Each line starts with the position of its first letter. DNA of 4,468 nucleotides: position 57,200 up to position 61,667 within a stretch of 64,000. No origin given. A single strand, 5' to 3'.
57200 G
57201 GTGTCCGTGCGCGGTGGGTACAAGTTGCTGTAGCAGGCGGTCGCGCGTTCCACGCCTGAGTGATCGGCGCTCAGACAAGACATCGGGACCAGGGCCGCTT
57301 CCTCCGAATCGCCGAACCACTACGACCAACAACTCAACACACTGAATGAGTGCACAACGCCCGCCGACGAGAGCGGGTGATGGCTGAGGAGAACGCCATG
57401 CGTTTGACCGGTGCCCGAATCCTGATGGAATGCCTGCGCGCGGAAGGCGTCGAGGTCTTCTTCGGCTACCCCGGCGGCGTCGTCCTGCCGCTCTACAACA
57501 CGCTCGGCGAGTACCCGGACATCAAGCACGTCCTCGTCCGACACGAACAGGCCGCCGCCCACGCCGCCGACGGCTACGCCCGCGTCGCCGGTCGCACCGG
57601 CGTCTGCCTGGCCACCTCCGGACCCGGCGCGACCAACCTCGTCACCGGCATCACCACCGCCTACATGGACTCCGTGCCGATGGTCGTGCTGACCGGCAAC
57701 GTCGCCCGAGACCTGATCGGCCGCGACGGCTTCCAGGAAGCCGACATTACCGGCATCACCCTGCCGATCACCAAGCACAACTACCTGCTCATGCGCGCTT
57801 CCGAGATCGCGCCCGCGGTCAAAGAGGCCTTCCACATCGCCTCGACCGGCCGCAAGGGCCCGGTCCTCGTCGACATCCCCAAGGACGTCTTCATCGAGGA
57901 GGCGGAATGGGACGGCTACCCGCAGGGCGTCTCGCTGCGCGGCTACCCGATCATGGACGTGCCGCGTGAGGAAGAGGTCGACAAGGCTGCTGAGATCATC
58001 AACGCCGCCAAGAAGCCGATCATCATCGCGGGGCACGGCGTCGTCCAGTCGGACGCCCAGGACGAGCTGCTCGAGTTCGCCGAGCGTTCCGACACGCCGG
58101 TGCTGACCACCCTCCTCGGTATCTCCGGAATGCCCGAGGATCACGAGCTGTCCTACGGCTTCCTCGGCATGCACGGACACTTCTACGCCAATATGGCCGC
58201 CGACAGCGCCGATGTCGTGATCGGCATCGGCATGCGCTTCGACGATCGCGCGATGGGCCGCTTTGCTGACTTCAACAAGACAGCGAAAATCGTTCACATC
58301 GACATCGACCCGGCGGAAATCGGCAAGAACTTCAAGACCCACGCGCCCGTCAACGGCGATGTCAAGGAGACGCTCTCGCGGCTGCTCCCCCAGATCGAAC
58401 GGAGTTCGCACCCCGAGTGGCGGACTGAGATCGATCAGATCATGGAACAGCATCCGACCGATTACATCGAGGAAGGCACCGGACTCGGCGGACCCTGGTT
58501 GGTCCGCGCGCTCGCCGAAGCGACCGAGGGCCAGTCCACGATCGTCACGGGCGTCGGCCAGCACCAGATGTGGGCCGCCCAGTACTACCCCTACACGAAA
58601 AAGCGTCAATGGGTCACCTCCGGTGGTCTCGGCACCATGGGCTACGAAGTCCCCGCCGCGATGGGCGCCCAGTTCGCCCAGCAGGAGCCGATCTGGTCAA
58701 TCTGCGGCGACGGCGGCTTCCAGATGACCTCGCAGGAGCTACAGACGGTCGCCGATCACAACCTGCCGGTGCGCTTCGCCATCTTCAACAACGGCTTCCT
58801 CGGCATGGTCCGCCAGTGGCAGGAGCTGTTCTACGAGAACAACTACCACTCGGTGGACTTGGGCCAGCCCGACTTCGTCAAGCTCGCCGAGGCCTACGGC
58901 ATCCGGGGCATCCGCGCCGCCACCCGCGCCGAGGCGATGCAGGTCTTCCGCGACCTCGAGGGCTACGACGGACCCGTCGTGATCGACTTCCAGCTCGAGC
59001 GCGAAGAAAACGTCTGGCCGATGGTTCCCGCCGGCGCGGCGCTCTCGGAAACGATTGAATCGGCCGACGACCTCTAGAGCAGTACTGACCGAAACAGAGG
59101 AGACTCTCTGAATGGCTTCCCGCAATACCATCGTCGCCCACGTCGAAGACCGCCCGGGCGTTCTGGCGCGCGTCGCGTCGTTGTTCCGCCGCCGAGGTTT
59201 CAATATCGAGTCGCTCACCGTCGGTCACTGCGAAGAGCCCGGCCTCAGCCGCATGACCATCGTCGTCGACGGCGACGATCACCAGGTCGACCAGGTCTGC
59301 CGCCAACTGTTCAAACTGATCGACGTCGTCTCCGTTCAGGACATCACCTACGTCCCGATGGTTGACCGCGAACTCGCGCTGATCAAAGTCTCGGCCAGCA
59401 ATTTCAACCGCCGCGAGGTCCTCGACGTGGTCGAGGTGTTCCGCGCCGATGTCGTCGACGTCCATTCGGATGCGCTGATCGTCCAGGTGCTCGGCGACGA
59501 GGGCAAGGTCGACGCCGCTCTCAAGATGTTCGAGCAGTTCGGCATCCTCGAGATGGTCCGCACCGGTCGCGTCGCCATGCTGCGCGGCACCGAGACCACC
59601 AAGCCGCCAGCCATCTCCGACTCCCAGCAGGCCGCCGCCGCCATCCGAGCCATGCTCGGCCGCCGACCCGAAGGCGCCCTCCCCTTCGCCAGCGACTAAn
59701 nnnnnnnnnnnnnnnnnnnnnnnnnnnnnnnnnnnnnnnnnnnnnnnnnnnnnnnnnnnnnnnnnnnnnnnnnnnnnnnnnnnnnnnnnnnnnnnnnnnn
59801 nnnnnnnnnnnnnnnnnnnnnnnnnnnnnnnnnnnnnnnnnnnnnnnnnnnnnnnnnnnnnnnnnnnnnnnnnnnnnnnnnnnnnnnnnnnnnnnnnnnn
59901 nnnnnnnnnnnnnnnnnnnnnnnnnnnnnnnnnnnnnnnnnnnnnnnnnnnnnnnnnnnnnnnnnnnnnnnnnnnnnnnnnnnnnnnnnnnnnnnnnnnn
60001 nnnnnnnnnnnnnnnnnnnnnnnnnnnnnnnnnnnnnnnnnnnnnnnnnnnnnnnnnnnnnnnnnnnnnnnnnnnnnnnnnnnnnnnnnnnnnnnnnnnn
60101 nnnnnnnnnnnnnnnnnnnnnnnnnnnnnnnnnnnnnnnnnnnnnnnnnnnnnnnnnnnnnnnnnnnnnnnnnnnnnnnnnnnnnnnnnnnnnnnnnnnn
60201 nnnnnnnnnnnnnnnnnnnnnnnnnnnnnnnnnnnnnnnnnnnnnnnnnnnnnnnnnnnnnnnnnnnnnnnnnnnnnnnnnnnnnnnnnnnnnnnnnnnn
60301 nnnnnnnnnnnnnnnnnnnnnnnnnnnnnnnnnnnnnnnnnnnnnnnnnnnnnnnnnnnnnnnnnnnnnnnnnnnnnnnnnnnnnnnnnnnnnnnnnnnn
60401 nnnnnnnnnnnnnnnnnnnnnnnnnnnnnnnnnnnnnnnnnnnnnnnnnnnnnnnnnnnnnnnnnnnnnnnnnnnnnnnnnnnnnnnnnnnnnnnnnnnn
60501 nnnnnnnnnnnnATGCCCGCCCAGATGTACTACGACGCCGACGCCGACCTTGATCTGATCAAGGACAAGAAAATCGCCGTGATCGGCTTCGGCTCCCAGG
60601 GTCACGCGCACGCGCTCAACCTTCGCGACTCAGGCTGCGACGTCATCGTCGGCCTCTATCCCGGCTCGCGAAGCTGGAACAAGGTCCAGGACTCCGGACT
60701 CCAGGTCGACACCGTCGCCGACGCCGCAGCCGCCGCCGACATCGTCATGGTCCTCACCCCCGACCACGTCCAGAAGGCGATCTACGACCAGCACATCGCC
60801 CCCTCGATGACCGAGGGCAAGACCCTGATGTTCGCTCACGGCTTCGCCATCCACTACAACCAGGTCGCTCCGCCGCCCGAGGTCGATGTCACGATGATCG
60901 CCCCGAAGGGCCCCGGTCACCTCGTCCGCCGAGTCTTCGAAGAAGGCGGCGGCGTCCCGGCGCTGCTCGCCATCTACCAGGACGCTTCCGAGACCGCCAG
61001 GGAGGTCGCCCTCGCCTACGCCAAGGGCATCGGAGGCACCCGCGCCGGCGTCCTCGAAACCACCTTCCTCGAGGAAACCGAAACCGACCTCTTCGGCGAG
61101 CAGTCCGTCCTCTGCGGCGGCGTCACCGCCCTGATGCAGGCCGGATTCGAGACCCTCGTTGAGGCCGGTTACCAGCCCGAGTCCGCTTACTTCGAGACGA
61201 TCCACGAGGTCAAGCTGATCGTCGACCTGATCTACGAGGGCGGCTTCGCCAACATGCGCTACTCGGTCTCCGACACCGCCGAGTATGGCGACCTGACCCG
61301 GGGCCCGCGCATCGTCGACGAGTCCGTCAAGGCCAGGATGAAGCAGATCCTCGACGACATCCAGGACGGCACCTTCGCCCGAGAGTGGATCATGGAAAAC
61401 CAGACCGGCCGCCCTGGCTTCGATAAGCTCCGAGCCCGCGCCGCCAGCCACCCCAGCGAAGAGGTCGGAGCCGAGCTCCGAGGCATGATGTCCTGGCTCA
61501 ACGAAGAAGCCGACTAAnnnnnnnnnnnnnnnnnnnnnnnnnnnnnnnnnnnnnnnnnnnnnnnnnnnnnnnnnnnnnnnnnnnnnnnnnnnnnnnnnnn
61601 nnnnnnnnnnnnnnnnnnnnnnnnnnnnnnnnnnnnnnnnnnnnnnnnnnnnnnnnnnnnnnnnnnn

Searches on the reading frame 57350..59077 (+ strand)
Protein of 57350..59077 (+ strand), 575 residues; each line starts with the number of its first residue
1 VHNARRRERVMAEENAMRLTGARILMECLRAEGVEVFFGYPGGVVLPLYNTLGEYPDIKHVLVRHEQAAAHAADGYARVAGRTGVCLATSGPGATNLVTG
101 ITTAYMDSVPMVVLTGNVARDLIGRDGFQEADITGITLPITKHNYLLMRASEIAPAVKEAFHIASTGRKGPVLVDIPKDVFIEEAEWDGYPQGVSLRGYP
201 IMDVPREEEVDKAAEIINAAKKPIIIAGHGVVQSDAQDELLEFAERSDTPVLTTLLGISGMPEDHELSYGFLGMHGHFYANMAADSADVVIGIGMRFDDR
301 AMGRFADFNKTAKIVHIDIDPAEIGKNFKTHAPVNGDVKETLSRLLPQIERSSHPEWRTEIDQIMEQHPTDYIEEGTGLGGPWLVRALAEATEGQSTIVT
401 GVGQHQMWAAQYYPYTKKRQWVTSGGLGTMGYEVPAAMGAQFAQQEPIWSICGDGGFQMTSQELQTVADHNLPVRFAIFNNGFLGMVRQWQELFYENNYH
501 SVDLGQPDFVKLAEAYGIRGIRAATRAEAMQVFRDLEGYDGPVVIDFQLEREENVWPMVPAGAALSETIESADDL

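Call 25: search_protein_families(library=pfam, proteins=[window:57350-59077:+], max_evalue=0.00001)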
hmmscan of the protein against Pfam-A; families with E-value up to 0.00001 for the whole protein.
window:57350-59077:+ (575 aa): 3 families
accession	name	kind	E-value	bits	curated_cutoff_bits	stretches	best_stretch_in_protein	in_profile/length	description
PF02775.26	TPP_enzyme_C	-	3.4e-52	176.7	21.9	1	401-547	1-151/151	Thiamine pyrophosphate enzyme, C-terminal TPP binding domain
PF00205.28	TPP_enzyme_M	-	2.8e-47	160.3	30.4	1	210-345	1-137/137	Thiamine pyrophosphate enzyme, central domain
PF02776.23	TPP_enzyme_N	-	2.1e-39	134.4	26.8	1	20-135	2-118/119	Thiamine pyrophosphate enzyme, N-terminal TPP binding domain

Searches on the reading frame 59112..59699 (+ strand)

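Call 63: search_protein_families(library=pfam, proteins=[window:59112-59699:+], max_evalue=0.0001)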
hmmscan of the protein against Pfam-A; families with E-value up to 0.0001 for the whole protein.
window:59112-59699:+ (195 aa): 5 families
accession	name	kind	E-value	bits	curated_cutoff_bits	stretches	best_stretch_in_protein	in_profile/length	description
PF10369.15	ALS_ss_C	-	2.5e-28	98.4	23.2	1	86-159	1-74/74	Small subunit of acetolactate synthase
PF22629.2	ACT_AHAS_ss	-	2.9e-24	85.5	27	1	10-73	4-66/67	AHAS small subunit-like ACT domain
PF13710.12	ACT_5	-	3.5e-20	72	27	1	13-75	1-62/62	ACT domain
PF01842.31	ACT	-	2.2e-13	50.1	27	1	6-70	2-65/66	ACT domain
PF13291.12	ACT_4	-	3.8e-05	24.7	27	0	7-76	9-79/80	ACT domain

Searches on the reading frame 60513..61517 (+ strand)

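Call 63: search_protein_families(library=pfam, proteins=[window:60513-61517:+], max_evalue=0.0001)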
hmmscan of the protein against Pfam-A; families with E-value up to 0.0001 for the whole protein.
window:60513-61517:+ (334 aa): 5 families
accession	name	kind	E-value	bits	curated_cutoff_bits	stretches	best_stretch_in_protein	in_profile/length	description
PF07991.19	KARI_N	-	2.4e-75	252.1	20.6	1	16-179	2-165/165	Acetohydroxy acid isomeroreductase, NADPH-binding domain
PF01450.25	KARI_C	-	5.2e-66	221.8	29.1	1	185-328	1-144/144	Ketol-acid reductoisomerase, C-terminal domain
PF02826.25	2-Hacid_dh_C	-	6.8e-06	26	25.1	1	15-85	33-104/178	D-isomer specific 2-hydroxyacid dehydrogenase, NAD binding domain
PF03807.23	F420_oxidored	-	8.8e-06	26.7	21.6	1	20-91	1-76/94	NADP oxidoreductase coenzyme F420-dependent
PF03446.21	NAD_binding_2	-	9.6e-06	26.1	21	1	20-106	1-90/161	NAD binding domain of 6-phosphogluconate dehydrogenase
